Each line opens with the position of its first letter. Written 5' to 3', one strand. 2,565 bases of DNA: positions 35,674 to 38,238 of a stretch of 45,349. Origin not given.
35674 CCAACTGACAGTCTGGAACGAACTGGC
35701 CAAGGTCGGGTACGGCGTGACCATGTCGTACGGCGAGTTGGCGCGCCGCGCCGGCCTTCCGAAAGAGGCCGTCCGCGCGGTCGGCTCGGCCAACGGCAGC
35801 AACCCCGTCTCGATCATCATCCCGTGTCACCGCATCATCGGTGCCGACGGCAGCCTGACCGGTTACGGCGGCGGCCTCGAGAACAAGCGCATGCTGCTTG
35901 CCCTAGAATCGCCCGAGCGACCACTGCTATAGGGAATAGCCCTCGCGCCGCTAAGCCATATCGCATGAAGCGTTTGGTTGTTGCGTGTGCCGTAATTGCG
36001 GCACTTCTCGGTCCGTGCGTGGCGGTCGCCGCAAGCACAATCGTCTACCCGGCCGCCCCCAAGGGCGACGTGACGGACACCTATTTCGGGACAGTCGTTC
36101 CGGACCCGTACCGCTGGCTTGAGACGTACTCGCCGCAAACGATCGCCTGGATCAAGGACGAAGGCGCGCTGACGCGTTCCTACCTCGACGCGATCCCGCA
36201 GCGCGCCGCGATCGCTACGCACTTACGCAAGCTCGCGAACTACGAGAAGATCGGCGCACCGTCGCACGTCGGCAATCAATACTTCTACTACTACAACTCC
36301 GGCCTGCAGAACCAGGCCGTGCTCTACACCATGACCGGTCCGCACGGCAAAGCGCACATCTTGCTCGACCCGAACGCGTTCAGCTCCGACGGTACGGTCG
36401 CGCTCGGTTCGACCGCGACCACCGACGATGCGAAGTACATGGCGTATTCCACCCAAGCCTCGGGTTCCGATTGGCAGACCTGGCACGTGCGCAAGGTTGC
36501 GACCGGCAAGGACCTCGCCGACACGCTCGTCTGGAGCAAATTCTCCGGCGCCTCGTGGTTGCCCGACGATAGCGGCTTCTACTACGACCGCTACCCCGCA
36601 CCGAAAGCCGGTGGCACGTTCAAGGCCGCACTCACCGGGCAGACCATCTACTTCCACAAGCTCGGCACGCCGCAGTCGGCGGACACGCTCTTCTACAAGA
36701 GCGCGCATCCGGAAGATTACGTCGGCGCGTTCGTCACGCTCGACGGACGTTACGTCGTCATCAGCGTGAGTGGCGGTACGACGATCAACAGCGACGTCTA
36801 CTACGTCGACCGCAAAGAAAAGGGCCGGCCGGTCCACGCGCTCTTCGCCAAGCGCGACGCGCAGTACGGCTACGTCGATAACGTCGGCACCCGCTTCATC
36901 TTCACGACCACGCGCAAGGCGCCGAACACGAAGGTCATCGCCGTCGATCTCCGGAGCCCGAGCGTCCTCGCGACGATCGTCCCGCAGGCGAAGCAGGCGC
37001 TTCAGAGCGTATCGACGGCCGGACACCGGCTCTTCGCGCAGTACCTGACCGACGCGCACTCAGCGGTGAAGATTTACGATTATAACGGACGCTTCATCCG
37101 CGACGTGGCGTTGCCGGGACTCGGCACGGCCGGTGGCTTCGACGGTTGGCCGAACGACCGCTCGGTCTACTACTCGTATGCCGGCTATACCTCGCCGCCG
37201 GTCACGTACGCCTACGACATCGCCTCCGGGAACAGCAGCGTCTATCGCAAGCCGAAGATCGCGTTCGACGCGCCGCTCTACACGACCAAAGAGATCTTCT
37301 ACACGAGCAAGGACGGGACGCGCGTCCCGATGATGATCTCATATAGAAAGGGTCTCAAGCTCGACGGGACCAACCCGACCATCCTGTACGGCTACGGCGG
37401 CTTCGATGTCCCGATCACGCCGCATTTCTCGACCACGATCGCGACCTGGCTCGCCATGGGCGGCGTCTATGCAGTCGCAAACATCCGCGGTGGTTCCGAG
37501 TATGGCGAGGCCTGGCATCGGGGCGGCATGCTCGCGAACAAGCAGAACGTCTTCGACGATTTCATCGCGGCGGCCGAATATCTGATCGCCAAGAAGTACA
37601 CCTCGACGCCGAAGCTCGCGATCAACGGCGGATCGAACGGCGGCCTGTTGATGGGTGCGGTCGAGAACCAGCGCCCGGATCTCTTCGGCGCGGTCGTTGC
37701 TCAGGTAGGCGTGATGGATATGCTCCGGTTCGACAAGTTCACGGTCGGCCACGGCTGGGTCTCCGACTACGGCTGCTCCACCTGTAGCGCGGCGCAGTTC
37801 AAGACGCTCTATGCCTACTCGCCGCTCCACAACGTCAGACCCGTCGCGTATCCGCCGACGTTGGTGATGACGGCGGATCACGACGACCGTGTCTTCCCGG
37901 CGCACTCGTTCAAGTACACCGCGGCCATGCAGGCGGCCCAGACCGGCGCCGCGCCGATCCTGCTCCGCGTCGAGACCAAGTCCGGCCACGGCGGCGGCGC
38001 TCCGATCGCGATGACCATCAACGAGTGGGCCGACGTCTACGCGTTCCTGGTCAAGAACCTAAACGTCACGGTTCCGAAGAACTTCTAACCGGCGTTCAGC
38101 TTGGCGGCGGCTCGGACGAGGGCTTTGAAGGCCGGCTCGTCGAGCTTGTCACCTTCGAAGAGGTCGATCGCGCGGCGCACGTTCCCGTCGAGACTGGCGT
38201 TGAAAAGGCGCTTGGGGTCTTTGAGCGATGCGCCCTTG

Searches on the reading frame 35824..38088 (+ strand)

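Call 62: search_protein_families(library=pfam, proteins=[window:35824-38088:+], max_evalue=0.00001)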
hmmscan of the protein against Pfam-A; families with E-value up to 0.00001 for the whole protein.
window:35824-38088:+ (754 aa): 2 families
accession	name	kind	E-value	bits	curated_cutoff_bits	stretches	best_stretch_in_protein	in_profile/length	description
PF02897.21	Peptidase_S9_N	-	3.1e-107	359.4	24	1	80-476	6-413/414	Prolyl oligopeptidase, N-terminal beta-propeller domain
PF00326.27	Peptidase_S9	-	2.3e-62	210.7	22.6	1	533-747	1-211/213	Prolyl oligopeptidase family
